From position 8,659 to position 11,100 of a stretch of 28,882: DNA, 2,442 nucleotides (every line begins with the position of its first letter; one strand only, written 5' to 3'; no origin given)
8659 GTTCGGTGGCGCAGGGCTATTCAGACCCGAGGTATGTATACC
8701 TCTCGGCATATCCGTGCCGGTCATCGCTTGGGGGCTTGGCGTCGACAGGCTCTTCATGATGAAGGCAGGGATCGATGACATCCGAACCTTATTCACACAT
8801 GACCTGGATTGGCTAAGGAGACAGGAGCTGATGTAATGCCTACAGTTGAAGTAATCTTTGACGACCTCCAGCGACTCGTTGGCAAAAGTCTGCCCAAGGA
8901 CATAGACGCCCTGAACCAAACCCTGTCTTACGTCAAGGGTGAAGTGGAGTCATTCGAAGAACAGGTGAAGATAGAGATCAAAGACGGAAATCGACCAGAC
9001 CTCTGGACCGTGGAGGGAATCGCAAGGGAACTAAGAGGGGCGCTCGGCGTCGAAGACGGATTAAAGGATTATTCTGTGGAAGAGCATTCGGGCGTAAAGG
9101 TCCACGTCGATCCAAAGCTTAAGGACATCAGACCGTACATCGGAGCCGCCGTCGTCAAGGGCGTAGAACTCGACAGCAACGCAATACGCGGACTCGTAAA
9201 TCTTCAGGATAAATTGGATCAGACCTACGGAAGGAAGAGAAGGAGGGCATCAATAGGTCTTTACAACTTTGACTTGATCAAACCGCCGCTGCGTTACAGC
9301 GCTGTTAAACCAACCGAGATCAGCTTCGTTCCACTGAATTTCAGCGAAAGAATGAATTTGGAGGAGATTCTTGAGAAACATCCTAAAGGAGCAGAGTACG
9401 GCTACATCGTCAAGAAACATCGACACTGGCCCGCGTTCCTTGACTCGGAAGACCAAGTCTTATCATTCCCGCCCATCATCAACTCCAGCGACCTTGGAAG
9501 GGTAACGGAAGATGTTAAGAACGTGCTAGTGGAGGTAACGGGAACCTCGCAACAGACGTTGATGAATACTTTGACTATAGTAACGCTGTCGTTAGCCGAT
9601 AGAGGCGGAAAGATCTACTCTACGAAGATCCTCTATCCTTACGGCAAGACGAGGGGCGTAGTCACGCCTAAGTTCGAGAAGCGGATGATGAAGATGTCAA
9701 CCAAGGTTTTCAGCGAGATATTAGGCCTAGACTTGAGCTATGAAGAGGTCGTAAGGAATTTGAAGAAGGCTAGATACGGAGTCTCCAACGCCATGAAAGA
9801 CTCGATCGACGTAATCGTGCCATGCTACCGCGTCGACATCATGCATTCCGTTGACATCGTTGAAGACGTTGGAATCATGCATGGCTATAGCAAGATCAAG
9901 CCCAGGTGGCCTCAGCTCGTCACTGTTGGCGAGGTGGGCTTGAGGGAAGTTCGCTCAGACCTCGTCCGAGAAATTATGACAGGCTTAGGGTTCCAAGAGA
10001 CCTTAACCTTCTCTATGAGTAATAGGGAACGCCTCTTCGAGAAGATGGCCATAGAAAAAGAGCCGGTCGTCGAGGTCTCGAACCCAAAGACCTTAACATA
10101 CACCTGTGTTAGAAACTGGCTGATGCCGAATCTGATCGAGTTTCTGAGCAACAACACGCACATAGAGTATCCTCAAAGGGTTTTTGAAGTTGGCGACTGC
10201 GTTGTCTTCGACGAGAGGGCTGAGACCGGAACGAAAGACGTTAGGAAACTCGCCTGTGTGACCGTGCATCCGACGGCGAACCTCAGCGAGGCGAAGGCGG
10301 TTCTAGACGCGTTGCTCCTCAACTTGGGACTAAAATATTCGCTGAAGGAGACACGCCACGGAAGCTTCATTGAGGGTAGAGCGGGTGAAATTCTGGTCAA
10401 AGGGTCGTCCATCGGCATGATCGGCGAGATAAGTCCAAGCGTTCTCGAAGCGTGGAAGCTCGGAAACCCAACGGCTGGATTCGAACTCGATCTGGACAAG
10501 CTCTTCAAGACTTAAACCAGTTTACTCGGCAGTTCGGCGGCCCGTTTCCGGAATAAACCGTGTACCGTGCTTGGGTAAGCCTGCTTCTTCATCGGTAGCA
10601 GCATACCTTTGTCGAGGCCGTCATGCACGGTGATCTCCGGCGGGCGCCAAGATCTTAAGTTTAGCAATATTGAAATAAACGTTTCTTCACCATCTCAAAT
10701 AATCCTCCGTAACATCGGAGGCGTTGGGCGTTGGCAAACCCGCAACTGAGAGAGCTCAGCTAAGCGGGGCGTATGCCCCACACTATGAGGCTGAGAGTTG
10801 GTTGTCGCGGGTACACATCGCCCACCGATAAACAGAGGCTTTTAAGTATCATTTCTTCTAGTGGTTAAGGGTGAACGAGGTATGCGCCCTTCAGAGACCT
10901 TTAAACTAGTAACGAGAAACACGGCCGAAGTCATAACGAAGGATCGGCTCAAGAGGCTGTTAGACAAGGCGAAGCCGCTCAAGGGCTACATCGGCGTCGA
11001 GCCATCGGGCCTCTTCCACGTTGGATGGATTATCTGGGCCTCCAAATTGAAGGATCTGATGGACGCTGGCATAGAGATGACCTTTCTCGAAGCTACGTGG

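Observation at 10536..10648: Hidden H/ACA-like RNA whose pocket matches 23S rRNA helix 71 (predicted Psi at E. coli U1955)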

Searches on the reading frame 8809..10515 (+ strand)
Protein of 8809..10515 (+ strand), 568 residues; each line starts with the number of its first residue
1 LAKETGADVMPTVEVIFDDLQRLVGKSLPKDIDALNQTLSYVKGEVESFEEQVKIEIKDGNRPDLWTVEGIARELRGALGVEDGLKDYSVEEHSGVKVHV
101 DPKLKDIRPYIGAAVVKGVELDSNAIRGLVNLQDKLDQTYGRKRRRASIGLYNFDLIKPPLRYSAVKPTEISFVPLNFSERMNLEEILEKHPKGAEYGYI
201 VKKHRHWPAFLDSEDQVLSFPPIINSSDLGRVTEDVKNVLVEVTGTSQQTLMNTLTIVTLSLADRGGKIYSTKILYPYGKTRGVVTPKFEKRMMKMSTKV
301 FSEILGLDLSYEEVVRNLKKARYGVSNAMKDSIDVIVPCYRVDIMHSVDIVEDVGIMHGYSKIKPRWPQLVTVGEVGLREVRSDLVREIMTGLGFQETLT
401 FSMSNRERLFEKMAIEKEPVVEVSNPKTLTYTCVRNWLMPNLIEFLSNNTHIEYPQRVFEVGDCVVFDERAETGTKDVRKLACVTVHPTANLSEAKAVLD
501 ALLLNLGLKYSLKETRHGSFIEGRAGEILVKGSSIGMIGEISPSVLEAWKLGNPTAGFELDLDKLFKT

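Call 21: find_related_loci(query=window:8809-10515:+, collection=genome_contigs, flank=3000)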
Query window:8809-10515:+ (568 aa) in genome_contigs; peptide patterns used: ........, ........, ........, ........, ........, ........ (x = any residue, [..] = any of these).
130 stretches matched a pattern; 95 encode a relative of the query (tblastn E <= 1e-3); the best 80 are kept; 80 distinct loci.
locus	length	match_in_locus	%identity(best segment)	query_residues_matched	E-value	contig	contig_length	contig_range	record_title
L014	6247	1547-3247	63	1-566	0e+0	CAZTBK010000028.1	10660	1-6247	MAG TPA_asm: uncultured Candidatus Bathyarchaeia archaeon isolate binchicken_co349_95 genome assembly, contig: NODE_2182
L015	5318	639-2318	59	10-568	0e+0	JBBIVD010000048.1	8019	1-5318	MAG: Candidatus Bathyarchaeota archaeon isolate PLS170224_bin_69 NODE_2369_length_8019_cov_3.565168, whole genome shotgu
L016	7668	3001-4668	59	10-564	0e+0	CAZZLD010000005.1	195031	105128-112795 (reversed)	MAG TPA_asm: uncultured Candidatus Bathyarchaeia archaeon isolate SRP323688_co1_137 genome assembly, contig: NODE_131_le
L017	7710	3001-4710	57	1-567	0e+0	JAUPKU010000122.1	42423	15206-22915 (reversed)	MAG: Thermoproteota archaeon isolate erpe_2018_pw_0hr_WHONDRS-PP48-000085_B_bin.57 scaffold_964786, whole genome shotgun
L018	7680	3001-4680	56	10-568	0e+0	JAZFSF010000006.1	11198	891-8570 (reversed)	MAG: Candidatus Bathyarchaeia archaeon isolate BS1bin.30 BS1bin.30_6, whole genome shotgun sequence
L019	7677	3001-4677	58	10-567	0e+0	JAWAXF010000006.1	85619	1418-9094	MAG: Candidatus Bathyarchaeia archaeon isolate ZZQ_201803_bins_101 ZZQ_201803_bins_101_scaffold_6, whole genome shotgun 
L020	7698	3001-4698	56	1-565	0e+0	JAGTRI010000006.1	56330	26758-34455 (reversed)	MAG: Candidatus Bathyarchaeota archaeon isolate JZ-2_2_bin_4.4 JZ-2_2_bin_4.4_NODE_6, whole genome shotgun sequence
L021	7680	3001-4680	54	10-568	0e+0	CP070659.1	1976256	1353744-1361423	MAG: Candidatus Bathyarchaeota archaeon isolate bin796 chromosome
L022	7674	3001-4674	56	10-566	0e+0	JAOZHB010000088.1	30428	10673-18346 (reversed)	MAG: Candidatus Bathyarchaeota archaeon isolate DVMM_8 S150cm_k147_3597379, whole genome shotgun sequence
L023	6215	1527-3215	56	6-567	0e+0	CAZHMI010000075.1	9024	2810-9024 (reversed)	MAG TPA_asm: uncultured Candidatus Bathyarchaeia archaeon isolate binchicken_co274_450 genome assembly, contig: NODE_186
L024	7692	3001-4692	55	6-568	0e+0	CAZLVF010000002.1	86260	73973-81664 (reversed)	MAG TPA_asm: uncultured Candidatus Bathyarchaeia archaeon isolate SRP231805_co2_291 genome assembly, contig: NODE_39_len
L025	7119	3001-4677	56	10-566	0e+0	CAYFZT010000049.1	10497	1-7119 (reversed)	MAG TPA_asm: uncultured Candidatus Bathyarchaeia archaeon isolate ERP108616_co2_78 genome assembly, contig: NODE_11782_l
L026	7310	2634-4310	58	10-567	0e+0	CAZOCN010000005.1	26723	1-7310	MAG TPA_asm: uncultured Candidatus Bathyarchaeia archaeon isolate binchicken_co6_448 genome assembly, contig: NODE_1542_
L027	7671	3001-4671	54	10-565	0e+0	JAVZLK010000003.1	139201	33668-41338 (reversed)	MAG: Candidatus Bathyarchaeia archaeon isolate DRTY-6_201907_bins_50 DRTY-6_201907_bins_50_scaffold_3, whole genome shot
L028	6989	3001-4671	54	10-565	0e+0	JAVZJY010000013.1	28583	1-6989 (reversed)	MAG: Candidatus Bathyarchaeia archaeon isolate DRTY-6_201907_bins_103 DRTY-6_201907_bins_103_scaffold_13, whole genome s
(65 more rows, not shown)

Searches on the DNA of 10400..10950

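Call 6: search_rna_families(source=window, start=10400, end=10950, threshold=evalue, max_evalue=10, show_alignments=5)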
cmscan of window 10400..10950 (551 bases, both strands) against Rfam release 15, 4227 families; matches with E-value up to 10: 4.
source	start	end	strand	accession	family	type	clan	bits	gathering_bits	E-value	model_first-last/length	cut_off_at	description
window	10705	10792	-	RF03541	Flavi_ISFV_xrRNA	Cis-reg;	-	14.9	50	1.5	1-89/89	no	Insect-specific Flavivirus exoribonuclease-resistant RNA element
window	10731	10920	-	RF02160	PART1_2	Gene; lncRNA;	-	14.2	55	0.41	56-249/249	no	Prostate androgen-regulated transcript 1 conserved region 2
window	10650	10717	-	RF01526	ceN106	Gene; snRNA; snoRNA; CD-box;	-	13.6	60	8.9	1-77/77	no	C. elegans snoRNA ceN106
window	10524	10616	-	RF03167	c-di-GMP-I-GGC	Cis-reg; riboswitch;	CL00126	13.2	59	2.8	1-80/80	no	c-di-GMP-I-GGC riboswitch aptamer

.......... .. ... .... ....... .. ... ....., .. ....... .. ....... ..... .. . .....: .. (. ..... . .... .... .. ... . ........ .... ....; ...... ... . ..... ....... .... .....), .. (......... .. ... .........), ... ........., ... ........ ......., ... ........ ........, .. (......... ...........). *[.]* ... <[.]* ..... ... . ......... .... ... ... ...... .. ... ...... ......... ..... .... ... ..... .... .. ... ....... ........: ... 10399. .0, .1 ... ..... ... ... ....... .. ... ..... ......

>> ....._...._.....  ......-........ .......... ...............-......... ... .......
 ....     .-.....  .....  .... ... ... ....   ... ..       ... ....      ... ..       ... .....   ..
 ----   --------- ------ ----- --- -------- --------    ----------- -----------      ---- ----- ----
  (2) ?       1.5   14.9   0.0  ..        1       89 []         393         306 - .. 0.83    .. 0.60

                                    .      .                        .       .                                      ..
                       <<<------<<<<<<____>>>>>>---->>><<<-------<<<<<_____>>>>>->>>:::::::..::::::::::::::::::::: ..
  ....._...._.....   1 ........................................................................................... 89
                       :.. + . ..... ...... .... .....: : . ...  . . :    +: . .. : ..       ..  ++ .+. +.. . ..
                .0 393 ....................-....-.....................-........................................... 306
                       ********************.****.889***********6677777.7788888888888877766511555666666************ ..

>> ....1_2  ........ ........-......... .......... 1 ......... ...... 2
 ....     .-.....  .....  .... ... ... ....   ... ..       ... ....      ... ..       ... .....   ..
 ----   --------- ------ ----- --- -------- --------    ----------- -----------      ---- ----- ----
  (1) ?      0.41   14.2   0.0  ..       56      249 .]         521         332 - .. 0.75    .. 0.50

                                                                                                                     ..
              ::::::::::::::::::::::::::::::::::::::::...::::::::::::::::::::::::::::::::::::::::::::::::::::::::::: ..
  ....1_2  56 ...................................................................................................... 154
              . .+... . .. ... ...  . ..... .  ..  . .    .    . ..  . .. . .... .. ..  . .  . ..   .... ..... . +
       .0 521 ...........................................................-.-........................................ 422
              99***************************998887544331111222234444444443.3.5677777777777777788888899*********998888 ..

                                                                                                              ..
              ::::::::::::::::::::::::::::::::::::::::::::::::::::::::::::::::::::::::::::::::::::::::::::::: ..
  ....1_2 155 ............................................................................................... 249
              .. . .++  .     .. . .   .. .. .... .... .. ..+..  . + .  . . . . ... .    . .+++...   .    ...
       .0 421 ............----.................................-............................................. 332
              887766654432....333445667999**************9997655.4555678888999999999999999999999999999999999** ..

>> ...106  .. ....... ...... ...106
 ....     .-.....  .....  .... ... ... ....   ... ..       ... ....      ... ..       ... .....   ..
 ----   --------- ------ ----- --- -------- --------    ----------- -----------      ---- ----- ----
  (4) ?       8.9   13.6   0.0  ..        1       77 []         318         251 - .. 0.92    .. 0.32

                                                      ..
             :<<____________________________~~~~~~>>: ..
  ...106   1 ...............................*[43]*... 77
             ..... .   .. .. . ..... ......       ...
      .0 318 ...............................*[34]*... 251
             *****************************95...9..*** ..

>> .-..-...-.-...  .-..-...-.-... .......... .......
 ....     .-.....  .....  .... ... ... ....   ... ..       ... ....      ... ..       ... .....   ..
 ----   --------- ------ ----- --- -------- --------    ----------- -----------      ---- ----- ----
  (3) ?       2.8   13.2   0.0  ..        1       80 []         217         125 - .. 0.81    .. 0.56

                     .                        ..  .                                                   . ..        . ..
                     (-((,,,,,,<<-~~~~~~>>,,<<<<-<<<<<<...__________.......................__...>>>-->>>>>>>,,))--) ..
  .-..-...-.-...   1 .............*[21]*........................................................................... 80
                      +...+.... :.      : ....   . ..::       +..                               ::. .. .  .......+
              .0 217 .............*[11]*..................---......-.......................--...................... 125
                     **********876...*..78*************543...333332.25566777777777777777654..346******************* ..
